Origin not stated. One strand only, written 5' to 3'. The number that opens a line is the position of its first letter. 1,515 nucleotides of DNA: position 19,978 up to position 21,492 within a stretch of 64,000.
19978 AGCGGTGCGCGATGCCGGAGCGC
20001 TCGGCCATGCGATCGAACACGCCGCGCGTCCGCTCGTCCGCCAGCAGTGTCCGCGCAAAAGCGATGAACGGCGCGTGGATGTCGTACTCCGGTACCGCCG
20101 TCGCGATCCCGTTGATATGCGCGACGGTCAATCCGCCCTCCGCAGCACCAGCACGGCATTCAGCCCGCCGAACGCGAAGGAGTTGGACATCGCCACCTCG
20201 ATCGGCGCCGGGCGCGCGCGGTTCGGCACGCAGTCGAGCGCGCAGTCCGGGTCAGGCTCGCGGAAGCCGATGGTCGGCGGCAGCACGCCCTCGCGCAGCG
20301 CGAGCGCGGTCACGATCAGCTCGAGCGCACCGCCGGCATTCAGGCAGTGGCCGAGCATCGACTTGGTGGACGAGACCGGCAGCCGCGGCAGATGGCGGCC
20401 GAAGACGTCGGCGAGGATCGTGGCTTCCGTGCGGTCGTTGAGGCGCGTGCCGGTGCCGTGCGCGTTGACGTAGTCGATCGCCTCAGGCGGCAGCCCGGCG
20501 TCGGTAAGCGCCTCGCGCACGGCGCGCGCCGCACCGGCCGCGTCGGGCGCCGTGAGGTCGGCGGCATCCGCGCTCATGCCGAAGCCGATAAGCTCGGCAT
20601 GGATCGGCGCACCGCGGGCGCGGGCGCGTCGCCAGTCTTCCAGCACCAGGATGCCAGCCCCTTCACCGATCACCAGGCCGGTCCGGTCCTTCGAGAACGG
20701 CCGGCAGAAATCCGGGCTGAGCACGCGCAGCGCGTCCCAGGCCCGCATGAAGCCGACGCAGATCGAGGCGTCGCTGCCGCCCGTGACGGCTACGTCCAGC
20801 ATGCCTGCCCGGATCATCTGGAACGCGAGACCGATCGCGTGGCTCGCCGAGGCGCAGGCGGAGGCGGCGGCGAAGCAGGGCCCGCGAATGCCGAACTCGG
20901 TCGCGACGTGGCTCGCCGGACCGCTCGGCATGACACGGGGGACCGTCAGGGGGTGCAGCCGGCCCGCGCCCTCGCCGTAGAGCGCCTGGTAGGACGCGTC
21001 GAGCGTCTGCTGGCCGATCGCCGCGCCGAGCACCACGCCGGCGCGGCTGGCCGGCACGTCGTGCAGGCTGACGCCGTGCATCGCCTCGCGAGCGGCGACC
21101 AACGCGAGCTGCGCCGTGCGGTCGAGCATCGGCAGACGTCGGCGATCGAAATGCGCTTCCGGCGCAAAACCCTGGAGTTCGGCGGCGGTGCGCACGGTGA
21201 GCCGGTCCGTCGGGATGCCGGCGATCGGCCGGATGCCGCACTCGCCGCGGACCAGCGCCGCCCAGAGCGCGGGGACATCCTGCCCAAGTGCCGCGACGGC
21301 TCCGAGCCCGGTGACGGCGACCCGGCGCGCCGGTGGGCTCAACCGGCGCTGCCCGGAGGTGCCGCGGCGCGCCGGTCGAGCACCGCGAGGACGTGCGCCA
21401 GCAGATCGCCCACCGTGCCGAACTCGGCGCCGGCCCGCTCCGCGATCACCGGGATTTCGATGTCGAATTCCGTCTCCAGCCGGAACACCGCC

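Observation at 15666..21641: Overlapping ACP-KS-type III PKS-methyltransferase-flavoprotein operon with a convergent adenylating enzyme: a phenolic-lipid pathway with its own starter-unit machinery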

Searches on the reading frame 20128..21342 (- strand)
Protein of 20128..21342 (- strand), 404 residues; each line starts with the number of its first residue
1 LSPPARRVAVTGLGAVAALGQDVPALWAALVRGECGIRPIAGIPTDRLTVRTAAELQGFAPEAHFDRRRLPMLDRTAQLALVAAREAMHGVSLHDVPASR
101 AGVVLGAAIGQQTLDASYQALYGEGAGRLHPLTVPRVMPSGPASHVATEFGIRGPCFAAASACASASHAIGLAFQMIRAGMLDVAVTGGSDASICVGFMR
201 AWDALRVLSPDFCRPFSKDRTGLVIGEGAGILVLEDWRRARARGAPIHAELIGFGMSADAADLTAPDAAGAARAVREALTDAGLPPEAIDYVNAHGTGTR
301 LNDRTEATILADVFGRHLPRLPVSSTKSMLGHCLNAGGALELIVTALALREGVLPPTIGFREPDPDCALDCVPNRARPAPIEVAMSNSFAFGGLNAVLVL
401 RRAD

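Call 9: search_protein_families(library=pfam, proteins=[window:20128-21342:-], max_evalue=0.01)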
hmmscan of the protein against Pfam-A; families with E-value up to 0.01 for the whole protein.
window:20128-21342:- (404 aa): 3 families
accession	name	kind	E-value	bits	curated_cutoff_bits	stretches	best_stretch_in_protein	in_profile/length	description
PF00109.32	ketoacyl-synt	-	1.2e-46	159.8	20.8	1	6-236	2-248/252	Beta-ketoacyl synthase, N-terminal domain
PF02801.28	Ketoacyl-synt_C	-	9.9e-36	122.8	20.8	1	248-360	1-118/119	Beta-ketoacyl synthase, C-terminal domain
PF00108.29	Thiolase_N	-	0.00016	21.6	26.4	1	143-190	63-112/260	Thiolase, N-terminal domain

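Call 10: search_protein_families(library=ncbifam, proteins=[window:20128-21342:-], max_evalue=0.01)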
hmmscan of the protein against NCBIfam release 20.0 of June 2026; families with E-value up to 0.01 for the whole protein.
window:20128-21342:- (404 aa): 25 families
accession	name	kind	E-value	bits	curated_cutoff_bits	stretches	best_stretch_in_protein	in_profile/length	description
TIGR03150.1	fabF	equivalog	1.9e-126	422.1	493.75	1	6-401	1-407/407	beta-ketoacyl-ACP synthase II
NF005589.0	PRK07314.1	subfamily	5.3e-122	407.5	387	1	6-403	4-412/413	beta-ketoacyl-ACP synthase II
NF004970.0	PRK06333.1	subfamily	1.2e-103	347.2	525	1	6-402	4-421/424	beta-ketoacyl-ACP synthase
NF006274.0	PRK08439.1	equivalog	1.8e-99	333.3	621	1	6-402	2-405/406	beta-ketoacyl-ACP synthase II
NF006587.0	PRK09116.1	equivalog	5.5e-86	288.9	470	1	6-403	2-407/408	beta-ketoacyl-ACP synthase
NF005076.0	PRK06501.1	equivalog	6.9e-83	278.9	629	1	8-402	13-422/425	beta-ketoacyl-ACP synthase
NF006434.0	PRK08722.1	equivalog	3.4e-79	266.6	759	1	6-402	4-413/414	beta-ketoacyl-ACP synthase II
NF005490.0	PRK07103.1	equivalog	5.1e-78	263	445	1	6-403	4-413/414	polyketide beta-ketoacyl:acyl carrier protein synthase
NF005916.1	PRK07910.1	equivalog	3e-77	260.3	560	1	7-401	13-416/418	KasA/KasB family beta-ketoacyl-ACP synthase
NF006618.0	PRK09185.1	subfamily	1.7e-76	257.9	407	1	7-403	4-393/394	beta-ketoacyl-ACP synthase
NF005935.0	PRK07967.1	equivalog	2.2e-71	240.8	630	1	6-403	2-404/406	beta-ketoacyl-ACP synthase I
NF058662.1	cispenta_AmcF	equivalog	1e-70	238.6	325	1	8-401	2-368/369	cispentacin biosynthesis acyltransferase subunit AmcF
NF004618.0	PRK05952.1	equivalog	9.2e-68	228.9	455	1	7-402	3-382/384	beta-ketoacyl-ACP synthase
NF045894.1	PKS_plus_SDR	equivalog_domain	2.7e-42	144.6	1740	1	90-367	106-383/1515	type I polyketide synthase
NF040607.1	mycolic_Pks13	equivalog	3.7e-41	140.6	2100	1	73-402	185-525/1680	polyketide synthase Pks13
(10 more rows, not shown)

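Call 28: search_solved_structures(query=window:20128-21342:-, max_evalue=1e-20, show_alignments=1)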
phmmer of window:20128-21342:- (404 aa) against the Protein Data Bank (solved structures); distinct sequences matched with E-value up to 1e-20: 130 (the best 60 are shown).
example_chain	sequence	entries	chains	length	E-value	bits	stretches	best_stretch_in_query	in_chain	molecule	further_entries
4ls5_A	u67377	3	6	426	1.2e-98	334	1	5-402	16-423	3-oxoacyl-[acyl-carrier-protein] synthase 2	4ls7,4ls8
4ls6_A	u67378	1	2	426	3.8e-98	332.4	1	5-402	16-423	3-oxoacyl-[acyl-carrier-protein] synthase 2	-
3o04_A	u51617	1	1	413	6.5e-98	331.6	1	5-403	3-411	beta-keto-acyl carrier protein synthase II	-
5sxo_A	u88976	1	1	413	1.2e-97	330.7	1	5-403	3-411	3-oxoacyl-[acyl-carrier-protein] synthase 2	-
2gqd_A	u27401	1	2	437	5.3e-95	322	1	6-402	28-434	3-oxoacyl-[acyl-carrier-protein] synthase 2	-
1j3n_A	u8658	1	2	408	9.5e-95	321.2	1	6-402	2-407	3-oxoacyl-(acyl-carrier protein) synthase II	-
4b7v_A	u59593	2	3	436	5e-92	312.2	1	4-402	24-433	3-OXOACYL-[ACYL-CARRIER-PROTEIN] SYNTHASE 2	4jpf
8qm1_A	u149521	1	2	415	6.1e-92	311.9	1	5-402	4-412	3-oxoacyl-[acyl-carrier-protein] synthase 2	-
8cn8_A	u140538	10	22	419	1.4e-90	307.4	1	4-402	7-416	3-oxoacyl-[acyl-carrier-protein] synthase 2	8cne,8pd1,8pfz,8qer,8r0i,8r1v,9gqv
8pj0_A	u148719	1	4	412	2.7e-90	306.5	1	6-402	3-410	3-oxoacyl-[acyl-carrier-protein] synthase 2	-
4jb6_A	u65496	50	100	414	3.2e-90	306.3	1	5-402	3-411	3-oxoacyl-[acyl-carrier-protein] synthase 2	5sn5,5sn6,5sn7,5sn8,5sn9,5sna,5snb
8cou_A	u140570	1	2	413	3.9e-90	306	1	5-402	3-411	3-oxoacyl-[acyl-carrier-protein] synthase 2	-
7oc0_A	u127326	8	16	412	4.8e-90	305.7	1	6-402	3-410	3-oxoacyl-[acyl-carrier-protein] synthase 2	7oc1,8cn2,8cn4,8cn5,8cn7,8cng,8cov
1e5m_A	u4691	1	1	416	1.6e-86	294.1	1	6-402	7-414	BETA KETOACYL ACYL CARRIER PROTEIN SYNTHASE II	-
4qav_A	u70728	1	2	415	2.3e-86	293.6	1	5-402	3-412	3-oxoacyl-[acyl-carrier-protein] synthase 2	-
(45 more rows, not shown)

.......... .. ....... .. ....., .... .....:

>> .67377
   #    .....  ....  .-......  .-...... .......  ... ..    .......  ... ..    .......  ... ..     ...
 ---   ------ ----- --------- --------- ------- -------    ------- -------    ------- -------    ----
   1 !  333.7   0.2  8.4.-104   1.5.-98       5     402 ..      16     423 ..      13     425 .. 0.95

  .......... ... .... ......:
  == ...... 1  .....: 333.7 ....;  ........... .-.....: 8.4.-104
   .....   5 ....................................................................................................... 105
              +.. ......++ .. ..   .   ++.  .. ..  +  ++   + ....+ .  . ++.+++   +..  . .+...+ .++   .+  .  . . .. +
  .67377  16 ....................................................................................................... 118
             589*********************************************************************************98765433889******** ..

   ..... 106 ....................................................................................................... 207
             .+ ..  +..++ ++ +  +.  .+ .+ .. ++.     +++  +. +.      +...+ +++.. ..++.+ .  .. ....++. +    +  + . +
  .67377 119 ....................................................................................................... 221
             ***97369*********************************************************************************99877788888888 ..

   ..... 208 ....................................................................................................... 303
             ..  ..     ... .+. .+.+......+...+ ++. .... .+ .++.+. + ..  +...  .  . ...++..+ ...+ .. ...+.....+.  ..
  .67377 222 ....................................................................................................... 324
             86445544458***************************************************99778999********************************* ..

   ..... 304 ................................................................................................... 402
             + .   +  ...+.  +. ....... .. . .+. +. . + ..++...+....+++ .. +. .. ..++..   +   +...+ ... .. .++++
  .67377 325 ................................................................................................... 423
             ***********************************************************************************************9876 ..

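Call 48: search_dna_similar(query=window:20128-21342:-, collection=plasmids, mode=protein, max_rows=60, max_evalue=1e-40)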
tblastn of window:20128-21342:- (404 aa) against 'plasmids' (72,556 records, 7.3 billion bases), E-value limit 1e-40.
Records with a match: 716; places in all: 816; records where one place covers at least 80% of the query: 692.
Best place of each record, by identity: <60% 716.
By first word of the organism name: Streptomyces 149; Ralstonia 106; Rhizobium 96; Sinorhizobium 79; Pantoea 50; Bacillus 41; Priestia 18; Escherichia 13; Pseudoalteromonas 10; Agrobacterium 9; and 70 more.
By predicted mobility (MOB-suite, as given by PLSDB): non-mobilizable 338; mobilizable 190; conjugative 188.
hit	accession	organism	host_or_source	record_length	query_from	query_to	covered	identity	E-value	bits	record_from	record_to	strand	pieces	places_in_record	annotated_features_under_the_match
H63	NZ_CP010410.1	Xanthomonas sacchari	cell culture,rice seeds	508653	25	400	93%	53.1%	2e-95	320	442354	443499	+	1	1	beta-ketoacyl-[acyl-carrier-protein] synthase family protein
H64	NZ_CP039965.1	Pseudorhodobacter turbinis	single bacterial isolate,Turban shell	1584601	21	402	95%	51.7%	3e-109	359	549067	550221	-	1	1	record has no annotation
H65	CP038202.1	Paracoccus ferrooxidans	single cell,bioreactor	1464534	21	403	95%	50.3%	1e-107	355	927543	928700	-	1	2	beta-ketoacyl-[acyl-carrier-protein] synthase family protein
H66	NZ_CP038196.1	Paracoccus versutus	single cell,soil adjacent to the roots ...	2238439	21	403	95%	50.0%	2e-108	357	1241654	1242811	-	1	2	none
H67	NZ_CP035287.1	Paracoccus versutus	whole organism,soil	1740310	21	403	95%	50.0%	2e-107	354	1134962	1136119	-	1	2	none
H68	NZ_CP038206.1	Paracoccus pantotrophus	single cell,soil associated with ...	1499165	21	403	95%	49.7%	1e-107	355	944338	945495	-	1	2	none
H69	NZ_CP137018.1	Sinorhizobium fredii GR64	Phaseolus vulgaris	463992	22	403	95%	49.1%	2e-98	328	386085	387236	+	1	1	beta-ketoacyl-[acyl-carrier-protein] synthase family protein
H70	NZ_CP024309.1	Sinorhizobium fredii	Phaseolus vulgaris,cell culture,plant ...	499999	23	403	94%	49.2%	2e-97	325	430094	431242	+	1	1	beta-ketoacyl-[acyl-carrier-protein] synthase family protein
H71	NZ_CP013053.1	Sinorhizobium americanum CCGM7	Phaseolus vulgaris,root nodules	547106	23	403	94%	49.2%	4e-97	324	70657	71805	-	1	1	beta-ketoacyl-[acyl-carrier-protein] synthase family protein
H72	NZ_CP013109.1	Sinorhizobium americanum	Vachellia farnesiana,cell culture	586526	23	403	94%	49.2%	4e-97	324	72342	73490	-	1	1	beta-ketoacyl-[acyl-carrier-protein] synthase family protein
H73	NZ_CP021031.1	Rhizobium sp. NXC14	Phaseolus vulgaris,cell culture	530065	24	403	94%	49.1%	9e-98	326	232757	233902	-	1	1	beta-ketoacyl-[acyl-carrier-protein] synthase family protein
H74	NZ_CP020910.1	Rhizobium etli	Phaseolus vulgaris,cell culture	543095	24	403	94%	49.1%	9e-98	326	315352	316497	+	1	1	beta-ketoacyl-[acyl-carrier-protein] synthase family protein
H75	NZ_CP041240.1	Sinorhizobium mexicanum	Acaciella angustissima,cell culture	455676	24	400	93%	49.5%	1e-98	329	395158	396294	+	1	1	beta-ketoacyl-[acyl-carrier-protein] synthase family protein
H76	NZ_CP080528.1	Mesorhizobium sp. AR07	Oxytropis sp.,Cell culture,root nodule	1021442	22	402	94%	48.7%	5e-94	315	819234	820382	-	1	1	record has no annotation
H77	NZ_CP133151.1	Sinorhizobium chiapasense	Acaciella angustissima,cell culture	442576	24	400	93%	49.2%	2e-97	325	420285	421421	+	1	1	beta-ketoacyl-[acyl-carrier-protein] synthase family protein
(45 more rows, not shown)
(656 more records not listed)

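Call 49: get_annotated_region(hit=H69, flank=4000)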
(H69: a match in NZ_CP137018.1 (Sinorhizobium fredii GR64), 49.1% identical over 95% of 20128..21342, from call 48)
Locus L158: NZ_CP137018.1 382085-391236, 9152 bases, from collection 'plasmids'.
description: Sinorhizobium fredii GR64 plasmid pSfreGR64b, complete sequence
organism: Sinorhizobium fredii GR64 (NCBI taxid 882101)
taxonomy: Bacteria; Pseudomonadota; Alphaproteobacteria; Hyphomicrobiales; Rhizobiaceae; Sinorhizobium; Sinorhizobium fredii; Sinorhizobium fredii GR64
host: -; source: Phaseolus vulgaris; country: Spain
typing (MOB-suite, as given by PLSDB): conjugative; relaxase MOBQ; mating-pair formation MPF_T
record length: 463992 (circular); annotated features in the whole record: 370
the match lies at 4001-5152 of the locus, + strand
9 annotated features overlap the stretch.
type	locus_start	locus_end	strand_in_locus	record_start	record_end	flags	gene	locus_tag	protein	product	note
CDS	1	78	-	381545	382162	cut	nodS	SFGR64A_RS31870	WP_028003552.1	nodulation methyltransferase NodS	GO:0009312 - oligosaccharide biosynthetic process [Evidence IEA]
CDS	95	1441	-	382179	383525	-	nodC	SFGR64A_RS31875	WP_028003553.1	chitooligosaccharide synthase NodC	GO:0009877 - nodulation [Evidence IEA]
CDS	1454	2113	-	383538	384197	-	nodB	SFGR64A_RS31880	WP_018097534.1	chitooligosaccharide deacetylase NodB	GO:0009877 - nodulation [Evidence IEA]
CDS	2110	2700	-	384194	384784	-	-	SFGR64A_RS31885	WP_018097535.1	NodA family N-acyltransferase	-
CDS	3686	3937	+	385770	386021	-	-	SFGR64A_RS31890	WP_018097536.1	acyl carrier protein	GO:0006633 - fatty acid biosynthetic process [Evidence IEA]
CDS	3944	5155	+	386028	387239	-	-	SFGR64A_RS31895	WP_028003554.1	beta-ketoacyl-[acyl-carrier-protein] synthase family protein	GO:0006633 - fatty acid biosynthetic process [Evidence IEA]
CDS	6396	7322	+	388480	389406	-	-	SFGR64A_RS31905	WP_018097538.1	LysR family transcriptional regulator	-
CDS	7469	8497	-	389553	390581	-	-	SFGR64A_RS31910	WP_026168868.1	LLM class flavin-dependent oxidoreductase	-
CDS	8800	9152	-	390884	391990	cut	hisC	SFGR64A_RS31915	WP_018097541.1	histidinol-phosphate transaminase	GO:0000105 - histidine biosynthetic process [Evidence IEA]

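Call 50: get_annotated_region(hit=H65, flank=6000)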
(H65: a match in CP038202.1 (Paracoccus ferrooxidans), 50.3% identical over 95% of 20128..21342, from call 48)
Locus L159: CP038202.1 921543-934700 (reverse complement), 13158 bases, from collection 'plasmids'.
description: Paracoccus ferrooxidans strain NCCB 100066 plasmid pFER4, complete sequence
organism: Paracoccus ferrooxidans (NCBI taxid 327104)
taxonomy: Bacteria; Pseudomonadota; Alphaproteobacteria; Rhodobacterales; Paracoccaceae; Paracoccus; Paracoccus ferrooxidans
host: -; source: single cell,bioreactor; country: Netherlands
typing (MOB-suite, as given by PLSDB): non-mobilizable; replicon rep_cluster_746; mating-pair formation MPF_T
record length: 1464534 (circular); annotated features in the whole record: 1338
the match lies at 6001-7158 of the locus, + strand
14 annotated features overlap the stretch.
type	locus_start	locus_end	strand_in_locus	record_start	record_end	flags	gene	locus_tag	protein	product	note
CDS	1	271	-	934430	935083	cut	-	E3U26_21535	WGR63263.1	ATP-binding cassette domain-containing protein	-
CDS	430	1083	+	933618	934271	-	-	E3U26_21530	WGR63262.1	uracil-DNA glycosylase family protein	-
CDS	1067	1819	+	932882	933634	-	-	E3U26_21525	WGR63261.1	SseB family protein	-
CDS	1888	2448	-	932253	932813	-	-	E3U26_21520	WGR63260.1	DUF882 domain-containing protein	-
CDS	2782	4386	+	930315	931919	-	-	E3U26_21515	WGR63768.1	peptidoglycan-binding protein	-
CDS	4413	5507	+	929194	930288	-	-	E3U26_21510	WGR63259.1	UDP-3-O-(3-hydroxymyristoyl)glucosamine N-acyltransferase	-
CDS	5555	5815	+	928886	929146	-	-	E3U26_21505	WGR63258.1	acyl carrier protein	-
CDS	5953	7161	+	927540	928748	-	-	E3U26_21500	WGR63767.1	beta-ketoacyl-[acyl-carrier-protein] synthase family protein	-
CDS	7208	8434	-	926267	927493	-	-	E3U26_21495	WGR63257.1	MFS transporter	-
CDS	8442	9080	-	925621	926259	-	eda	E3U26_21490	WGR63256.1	bifunctional 4-hydroxy-2-oxoglutarate aldolase/2-dehydro-3-deoxy-phosphogluconate aldolase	-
CDS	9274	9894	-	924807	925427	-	-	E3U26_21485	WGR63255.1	DUF1190 domain-containing protein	-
CDS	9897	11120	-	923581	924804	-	-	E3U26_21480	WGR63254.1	glutathionylspermidine synthase family protein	-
CDS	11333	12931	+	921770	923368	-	-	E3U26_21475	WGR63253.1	ABC transporter substrate-binding protein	-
CDS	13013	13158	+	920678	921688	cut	-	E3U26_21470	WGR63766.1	ABC transporter permease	-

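Call 51: get_annotated_region(hit=H63, flank=6000)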
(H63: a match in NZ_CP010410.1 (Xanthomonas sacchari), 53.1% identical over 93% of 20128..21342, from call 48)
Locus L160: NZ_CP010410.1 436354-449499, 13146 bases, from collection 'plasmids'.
description: Xanthomonas sacchari strain R1 plasmid unnamed, complete sequence
organism: Xanthomonas sacchari (NCBI taxid 56458)
taxonomy: Bacteria; Pseudomonadota; Gammaproteobacteria; Lysobacterales; Lysobacteraceae; Xanthomonas; Xanthomonas sacchari
host: -; source: cell culture,rice seeds; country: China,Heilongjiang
typing (MOB-suite, as given by PLSDB): non-mobilizable
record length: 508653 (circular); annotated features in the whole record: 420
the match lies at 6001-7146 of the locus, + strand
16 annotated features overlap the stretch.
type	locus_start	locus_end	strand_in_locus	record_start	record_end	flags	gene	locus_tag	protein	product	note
CDS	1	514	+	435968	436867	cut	-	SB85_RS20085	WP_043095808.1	HlyD family efflux transporter periplasmic adaptor subunit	-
CDS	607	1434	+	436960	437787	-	-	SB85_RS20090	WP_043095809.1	alpha/beta fold hydrolase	-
CDS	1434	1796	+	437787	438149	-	-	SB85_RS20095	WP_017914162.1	EamA family transporter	-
CDS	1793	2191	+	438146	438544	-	-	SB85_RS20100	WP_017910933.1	EamA family transporter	-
CDS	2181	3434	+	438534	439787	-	-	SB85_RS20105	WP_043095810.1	DegT/DnrJ/EryC1/StrS family aminotransferase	-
CDS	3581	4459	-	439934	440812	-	-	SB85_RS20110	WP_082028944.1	arginase family protein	-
CDS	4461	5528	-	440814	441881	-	-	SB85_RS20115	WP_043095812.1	GNAT family N-acetyltransferase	-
CDS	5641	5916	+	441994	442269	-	-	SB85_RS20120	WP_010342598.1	acyl carrier protein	GO:0006633 - fatty acid biosynthetic process [Evidence IEA]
CDS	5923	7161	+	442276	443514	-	-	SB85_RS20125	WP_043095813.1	beta-ketoacyl-[acyl-carrier-protein] synthase family protein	GO:0006633 - fatty acid biosynthetic process [Evidence IEA]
CDS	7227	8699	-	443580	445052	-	-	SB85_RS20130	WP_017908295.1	aminotransferase class III-fold pyridoxal phosphate-dependent enzyme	-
CDS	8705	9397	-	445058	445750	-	-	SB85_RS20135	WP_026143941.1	MtnX-like HAD-IB family phosphatase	-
CDS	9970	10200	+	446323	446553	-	-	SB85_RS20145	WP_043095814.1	hypothetical protein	-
CDS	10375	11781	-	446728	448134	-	hemN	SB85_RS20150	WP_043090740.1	oxygen-independent coproporphyrinogen III oxidase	GO:0006779 - porphyrin-containing compound biosynthetic process [Evidence IEA]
CDS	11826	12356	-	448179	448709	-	-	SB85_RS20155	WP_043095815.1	group III truncated hemoglobin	-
CDS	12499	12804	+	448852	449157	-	-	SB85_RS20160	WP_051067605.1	hypothetical protein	-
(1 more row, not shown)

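Call 85: find_homologous_proteins(query=window:20128-21342:-, max_evalue=1e-30)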
Query window:20128-21342:- (404 aa): 8000 proteins with E <= 1e-30 among 8000 candidates; the best 120 are listed.
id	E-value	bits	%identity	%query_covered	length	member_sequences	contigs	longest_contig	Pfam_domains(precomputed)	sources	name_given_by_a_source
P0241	1.7e-260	882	100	100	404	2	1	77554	PF00109.33,PF02801.29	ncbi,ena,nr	ncbi:MAG: beta-ketoacyl-[acyl-carrier-protein] synthase family protein [Acidisphaera sp.]|nr:beta-ke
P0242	1.7e-217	740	83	100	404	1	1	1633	PF00109.33,PF02801.29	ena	-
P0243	5.6e-217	738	86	97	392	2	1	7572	PF00109.33,PF02801.29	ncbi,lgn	-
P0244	1.2e-211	721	82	99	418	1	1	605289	PF00109.33,PF02801.29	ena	-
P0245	7.3e-196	669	76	99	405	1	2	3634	PF00109.33,PF02801.29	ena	-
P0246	1.9e-194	664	75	99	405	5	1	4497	PF00109.33,PF02801.29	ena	-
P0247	1.1e-193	662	75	99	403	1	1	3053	PF00109.33,PF02801.29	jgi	jgi:nodulation protein E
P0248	1.2e-193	662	77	99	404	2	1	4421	PF00109.33,PF02801.29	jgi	jgi:nodulation protein E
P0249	1.3e-193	662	75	99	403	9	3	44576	PF00109.33,PF02801.29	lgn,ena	-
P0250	2.5e-193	661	76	100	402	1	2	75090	PF00109.33,PF02801.29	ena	-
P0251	6.4e-193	659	74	99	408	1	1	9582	PF00109.33,PF02801.29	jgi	jgi:nodulation protein E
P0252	7.1e-193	659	75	99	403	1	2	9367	PF00109.33,PF00108.30,PF02801.29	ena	-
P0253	1.9e-192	658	75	99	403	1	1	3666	PF00109.33,PF02801.29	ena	-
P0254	3.8e-192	657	76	99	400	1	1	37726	PF00109.33,PF02801.29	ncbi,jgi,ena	jgi:nodulation protein E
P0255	4.1e-192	657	75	99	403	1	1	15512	PF00109.33,PF02801.29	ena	-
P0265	7.7e-190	649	74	99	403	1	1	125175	PF00109.33,PF02801.29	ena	-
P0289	2.0e-186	638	74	100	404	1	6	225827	PF00109.33,PF02801.29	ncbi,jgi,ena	jgi:nodulation protein E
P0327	5.3e-181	620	69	99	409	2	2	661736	PF00109.33,PF02801.29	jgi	jgi:nodulation protein E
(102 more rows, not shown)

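Call 86: find_encoding_contigs(protein=P0289, flank=6000, max_places=1)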
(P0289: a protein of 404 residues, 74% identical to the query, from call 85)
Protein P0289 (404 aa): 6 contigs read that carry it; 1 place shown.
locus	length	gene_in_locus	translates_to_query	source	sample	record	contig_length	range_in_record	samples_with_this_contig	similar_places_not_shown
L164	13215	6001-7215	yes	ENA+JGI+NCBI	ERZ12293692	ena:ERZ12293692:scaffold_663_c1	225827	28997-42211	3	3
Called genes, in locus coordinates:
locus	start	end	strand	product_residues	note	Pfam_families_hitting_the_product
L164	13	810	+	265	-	PF00797:Acetyltransf_2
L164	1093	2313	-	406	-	PF13433:Peripla_BP_5, PF13458:Peripla_BP_6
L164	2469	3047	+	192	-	PF03729:DUF308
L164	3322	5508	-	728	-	PF00580:UvrD-helicase, PF01443:Viral_helicase1 (faint), PF13245:AAA_19, PF13604:AAA_30 (faint), PF13361:UvrD_C, PF13538:UvrD_C_2 (faint)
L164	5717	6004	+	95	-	PF00550:PP-binding (weak)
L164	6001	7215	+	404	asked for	PF00109:ketoacyl-synt, PF02801:Ketoacyl-synt_C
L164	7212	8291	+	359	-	PF00195:Chal_sti_synt_N, PF08392:FAE1_CUT1_RppA, PF08545:ACP_syn_III, PF02797:Chal_sti_synt_C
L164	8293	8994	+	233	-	PF13489:Methyltransf_23 (weak), PF08241:Methyltransf_11 (faint), PF13649:Methyltransf_25 (weak)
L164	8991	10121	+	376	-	PF00070:Pyr_redox (weak), PF01494:FAD_binding_3 (weak)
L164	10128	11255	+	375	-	PF01594:AI-2E_transport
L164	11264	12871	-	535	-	PF03255:ACCA (faint), PF01039:Carboxyl_trans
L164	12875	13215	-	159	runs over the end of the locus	PF25919:BSH_CusB (faint), PF00364:Biotin_lipoyl, PF25917:BSH_RND (weak), PF25973:BSH_CzcB (faint)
